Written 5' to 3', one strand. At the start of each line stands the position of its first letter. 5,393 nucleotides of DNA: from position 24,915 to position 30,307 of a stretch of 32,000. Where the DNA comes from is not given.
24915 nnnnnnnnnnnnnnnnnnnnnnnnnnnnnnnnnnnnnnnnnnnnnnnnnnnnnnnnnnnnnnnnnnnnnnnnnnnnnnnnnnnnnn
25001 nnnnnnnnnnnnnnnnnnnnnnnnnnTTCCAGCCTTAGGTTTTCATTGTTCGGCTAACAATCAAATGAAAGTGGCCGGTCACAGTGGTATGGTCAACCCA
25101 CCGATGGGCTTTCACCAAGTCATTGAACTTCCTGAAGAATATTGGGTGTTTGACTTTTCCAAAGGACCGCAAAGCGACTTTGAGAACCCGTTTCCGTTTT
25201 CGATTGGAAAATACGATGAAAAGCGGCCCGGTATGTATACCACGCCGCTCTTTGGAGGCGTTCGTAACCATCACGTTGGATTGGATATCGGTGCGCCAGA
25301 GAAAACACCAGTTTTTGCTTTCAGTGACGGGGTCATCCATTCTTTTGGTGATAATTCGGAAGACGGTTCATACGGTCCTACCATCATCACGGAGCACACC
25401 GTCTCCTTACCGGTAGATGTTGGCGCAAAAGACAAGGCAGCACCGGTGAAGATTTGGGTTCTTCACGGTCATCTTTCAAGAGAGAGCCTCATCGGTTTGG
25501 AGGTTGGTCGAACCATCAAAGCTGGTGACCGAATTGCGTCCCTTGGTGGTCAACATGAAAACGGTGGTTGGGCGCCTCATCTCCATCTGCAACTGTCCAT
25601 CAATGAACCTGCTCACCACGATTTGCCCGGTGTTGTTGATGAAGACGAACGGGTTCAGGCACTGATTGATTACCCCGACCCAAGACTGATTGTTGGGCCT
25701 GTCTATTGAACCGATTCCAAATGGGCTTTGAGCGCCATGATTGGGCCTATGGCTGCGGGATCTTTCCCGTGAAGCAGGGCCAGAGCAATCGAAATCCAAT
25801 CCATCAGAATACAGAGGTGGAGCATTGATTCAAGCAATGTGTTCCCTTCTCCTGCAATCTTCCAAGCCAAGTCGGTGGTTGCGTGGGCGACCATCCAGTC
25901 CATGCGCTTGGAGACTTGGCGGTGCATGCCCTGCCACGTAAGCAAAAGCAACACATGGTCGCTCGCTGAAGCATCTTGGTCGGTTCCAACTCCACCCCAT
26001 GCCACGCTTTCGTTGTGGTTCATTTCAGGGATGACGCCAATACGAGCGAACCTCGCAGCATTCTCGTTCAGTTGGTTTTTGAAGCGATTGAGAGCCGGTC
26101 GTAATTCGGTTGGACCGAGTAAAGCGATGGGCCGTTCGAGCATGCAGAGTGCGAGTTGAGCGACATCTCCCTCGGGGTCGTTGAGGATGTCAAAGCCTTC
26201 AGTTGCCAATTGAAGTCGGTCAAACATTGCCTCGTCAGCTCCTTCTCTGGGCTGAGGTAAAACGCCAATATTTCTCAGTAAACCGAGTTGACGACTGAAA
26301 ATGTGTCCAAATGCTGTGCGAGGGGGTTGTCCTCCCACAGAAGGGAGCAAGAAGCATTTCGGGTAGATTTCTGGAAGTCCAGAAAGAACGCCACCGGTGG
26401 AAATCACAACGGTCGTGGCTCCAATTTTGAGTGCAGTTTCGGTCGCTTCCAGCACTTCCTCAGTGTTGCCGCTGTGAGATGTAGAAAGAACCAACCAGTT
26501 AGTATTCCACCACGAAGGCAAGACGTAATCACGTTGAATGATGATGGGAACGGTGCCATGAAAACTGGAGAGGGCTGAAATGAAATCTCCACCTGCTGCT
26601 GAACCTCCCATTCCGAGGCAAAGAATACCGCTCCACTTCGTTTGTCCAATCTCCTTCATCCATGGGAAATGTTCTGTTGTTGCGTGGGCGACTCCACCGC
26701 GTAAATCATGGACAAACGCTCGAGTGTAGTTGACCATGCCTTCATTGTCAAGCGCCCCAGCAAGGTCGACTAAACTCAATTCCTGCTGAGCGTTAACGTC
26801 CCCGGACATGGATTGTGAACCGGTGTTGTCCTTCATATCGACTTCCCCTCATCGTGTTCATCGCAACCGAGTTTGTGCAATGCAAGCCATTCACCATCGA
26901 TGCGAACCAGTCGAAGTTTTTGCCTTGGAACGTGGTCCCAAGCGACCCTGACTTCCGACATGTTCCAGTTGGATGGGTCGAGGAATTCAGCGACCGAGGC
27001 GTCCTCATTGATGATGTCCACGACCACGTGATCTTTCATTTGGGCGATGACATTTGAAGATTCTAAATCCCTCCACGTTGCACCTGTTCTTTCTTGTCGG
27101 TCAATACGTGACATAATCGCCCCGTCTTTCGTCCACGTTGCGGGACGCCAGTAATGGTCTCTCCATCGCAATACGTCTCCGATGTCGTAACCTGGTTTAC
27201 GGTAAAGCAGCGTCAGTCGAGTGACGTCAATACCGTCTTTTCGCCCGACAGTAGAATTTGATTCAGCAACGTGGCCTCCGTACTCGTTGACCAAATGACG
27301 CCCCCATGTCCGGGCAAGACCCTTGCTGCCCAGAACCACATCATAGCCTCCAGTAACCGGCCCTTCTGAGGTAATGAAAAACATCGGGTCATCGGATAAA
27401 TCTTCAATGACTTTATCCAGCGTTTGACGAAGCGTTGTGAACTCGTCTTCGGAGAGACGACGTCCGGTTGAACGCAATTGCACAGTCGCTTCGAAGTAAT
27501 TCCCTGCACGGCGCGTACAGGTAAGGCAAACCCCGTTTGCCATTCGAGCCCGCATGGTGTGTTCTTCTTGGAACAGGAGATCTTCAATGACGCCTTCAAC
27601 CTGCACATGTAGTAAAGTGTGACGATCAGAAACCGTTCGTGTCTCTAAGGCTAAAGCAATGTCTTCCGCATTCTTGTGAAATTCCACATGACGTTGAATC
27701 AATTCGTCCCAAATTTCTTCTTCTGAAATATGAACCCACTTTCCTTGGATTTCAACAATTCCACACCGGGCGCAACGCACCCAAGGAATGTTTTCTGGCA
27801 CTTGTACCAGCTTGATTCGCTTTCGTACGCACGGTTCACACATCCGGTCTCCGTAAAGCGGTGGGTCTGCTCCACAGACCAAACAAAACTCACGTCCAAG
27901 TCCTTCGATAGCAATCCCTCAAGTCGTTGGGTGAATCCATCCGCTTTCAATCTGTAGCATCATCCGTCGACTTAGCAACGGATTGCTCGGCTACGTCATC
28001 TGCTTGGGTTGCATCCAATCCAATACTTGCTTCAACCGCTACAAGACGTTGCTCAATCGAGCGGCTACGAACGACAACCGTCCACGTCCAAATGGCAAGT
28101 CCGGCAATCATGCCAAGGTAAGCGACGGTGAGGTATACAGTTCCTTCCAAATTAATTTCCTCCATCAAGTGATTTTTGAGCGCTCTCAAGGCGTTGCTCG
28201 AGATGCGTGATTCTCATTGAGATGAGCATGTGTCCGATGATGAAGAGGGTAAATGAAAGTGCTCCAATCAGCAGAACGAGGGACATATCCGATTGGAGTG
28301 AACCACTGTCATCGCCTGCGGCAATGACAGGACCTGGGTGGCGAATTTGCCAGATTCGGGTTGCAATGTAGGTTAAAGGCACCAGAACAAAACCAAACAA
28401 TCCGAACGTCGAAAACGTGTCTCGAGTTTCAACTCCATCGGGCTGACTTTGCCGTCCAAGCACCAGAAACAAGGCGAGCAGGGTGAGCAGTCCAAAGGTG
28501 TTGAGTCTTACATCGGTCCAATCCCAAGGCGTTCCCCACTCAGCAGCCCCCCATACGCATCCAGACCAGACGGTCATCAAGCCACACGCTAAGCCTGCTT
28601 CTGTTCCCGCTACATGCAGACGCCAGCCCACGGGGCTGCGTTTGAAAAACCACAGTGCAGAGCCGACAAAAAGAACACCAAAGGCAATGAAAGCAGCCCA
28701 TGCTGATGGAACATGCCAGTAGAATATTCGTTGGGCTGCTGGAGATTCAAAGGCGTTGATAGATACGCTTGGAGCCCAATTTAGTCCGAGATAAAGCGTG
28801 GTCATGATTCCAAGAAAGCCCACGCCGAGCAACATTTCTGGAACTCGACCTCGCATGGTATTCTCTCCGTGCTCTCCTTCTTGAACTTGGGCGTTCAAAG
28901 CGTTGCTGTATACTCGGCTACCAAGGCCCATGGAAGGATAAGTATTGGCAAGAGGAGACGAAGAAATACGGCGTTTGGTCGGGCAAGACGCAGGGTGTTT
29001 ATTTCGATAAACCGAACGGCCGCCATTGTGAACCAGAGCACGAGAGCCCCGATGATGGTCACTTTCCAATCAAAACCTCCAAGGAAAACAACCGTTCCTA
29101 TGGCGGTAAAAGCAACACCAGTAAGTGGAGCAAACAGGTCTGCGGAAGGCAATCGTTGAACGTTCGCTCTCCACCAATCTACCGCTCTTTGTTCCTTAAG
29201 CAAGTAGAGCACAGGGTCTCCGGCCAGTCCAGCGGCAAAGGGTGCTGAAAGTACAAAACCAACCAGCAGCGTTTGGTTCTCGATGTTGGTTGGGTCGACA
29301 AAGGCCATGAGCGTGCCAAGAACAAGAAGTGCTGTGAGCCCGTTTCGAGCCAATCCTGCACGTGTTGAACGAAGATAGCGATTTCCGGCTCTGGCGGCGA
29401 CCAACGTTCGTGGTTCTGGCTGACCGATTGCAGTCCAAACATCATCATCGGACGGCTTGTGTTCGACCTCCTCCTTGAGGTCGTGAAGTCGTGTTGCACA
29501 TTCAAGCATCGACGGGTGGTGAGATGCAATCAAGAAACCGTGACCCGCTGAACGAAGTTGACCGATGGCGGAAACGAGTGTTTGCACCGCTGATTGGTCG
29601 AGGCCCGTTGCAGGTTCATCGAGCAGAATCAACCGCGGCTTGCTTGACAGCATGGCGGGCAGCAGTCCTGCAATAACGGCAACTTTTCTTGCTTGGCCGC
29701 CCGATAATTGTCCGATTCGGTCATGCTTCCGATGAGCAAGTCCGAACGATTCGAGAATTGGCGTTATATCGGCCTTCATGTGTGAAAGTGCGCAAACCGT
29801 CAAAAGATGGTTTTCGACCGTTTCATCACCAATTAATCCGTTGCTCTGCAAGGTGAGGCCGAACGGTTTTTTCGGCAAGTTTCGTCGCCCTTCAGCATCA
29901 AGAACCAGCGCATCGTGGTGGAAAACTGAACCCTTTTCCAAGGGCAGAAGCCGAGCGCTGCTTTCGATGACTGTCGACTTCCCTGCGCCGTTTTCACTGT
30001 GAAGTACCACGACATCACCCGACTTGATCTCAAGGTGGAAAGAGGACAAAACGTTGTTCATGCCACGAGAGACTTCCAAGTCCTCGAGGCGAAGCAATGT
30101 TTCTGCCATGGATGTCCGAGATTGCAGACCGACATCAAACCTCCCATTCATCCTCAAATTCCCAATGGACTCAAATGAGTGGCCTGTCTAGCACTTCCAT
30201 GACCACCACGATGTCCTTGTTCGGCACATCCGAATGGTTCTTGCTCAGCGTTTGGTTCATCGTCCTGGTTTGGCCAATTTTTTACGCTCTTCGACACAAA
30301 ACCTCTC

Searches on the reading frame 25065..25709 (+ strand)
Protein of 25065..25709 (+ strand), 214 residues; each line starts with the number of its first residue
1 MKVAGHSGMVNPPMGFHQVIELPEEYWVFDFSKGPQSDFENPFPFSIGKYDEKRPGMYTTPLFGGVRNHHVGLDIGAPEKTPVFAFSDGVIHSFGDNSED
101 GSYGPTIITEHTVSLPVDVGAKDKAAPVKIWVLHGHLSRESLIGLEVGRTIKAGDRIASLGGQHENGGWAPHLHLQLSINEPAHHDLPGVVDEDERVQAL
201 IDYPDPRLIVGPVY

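Call 11: search_protein_families(library=pfam, proteins=[window:25065-25709:+], max_evalue=0.001)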
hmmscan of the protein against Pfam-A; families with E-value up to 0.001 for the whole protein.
window:25065-25709:+ (214 aa): 1 family
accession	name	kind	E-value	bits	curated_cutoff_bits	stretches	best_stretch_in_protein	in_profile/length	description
PF01551.29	Peptidase_M23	-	7.1e-12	45.8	28.7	1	69-181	2-91/96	Peptidase family M23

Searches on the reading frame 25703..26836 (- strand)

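Call 80: search_protein_families(library=pfam, proteins=[window:25703-26836:-], max_evalue=0.001)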
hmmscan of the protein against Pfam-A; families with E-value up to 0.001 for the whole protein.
window:25703-26836:- (377 aa): 1 family
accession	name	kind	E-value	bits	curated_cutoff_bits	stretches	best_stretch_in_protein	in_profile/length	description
PF10432.14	bact-PGI_C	-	2.2e-28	99.6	24.5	1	226-373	6-151/151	Bacterial phospho-glucose isomerase C-terminal SIS domain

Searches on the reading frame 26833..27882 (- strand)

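Call 80: search_protein_families(library=pfam, proteins=[window:26833-27882:-], max_evalue=0.001)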
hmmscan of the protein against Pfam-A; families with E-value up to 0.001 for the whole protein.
window:26833-27882:- (349 aa): 1 family
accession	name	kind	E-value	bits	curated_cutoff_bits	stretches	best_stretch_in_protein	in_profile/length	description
PF04981.18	NMD3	-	4.8e-38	131.5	24.9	1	2-226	3-240/243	NMD3 family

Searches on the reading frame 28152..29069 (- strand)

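Call 80: search_protein_families(library=pfam, proteins=[window:28152-29069:-], max_evalue=0.001)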
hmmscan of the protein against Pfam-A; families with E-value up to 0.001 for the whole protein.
window:28152-29069:- (305 aa): 1 family
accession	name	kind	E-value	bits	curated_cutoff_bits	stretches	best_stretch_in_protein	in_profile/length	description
PF01578.25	Cytochrom_C_asm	-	9.6e-09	35.6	29.9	1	88-241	40-208/212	Cytochrome C assembly protein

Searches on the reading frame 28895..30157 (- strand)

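Call 80: search_protein_families(library=pfam, proteins=[window:28895-30157:-], max_evalue=0.001)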
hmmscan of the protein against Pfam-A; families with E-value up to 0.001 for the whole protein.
window:28895-30157:- (420 aa): 4 families
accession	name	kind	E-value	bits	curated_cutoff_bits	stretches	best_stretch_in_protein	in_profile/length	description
PF00005.33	ABC_tran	-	4e-18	66.8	25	1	38-183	2-136/137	ABC transporter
PF02463.25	SMC_N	-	3.4e-07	30.4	40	1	128-228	120-212/220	RecF/RecN/SMC N terminal domain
PF13304.12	AAA_21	-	2e-06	28.6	27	1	147-218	234-303/304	AAA domain, putative AbiEii toxin, Type IV TA system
PF13558.12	SbcC_Walker_B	-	0.00068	20.3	27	0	143-198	25-88/90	SbcC/RAD50-like, Walker B motif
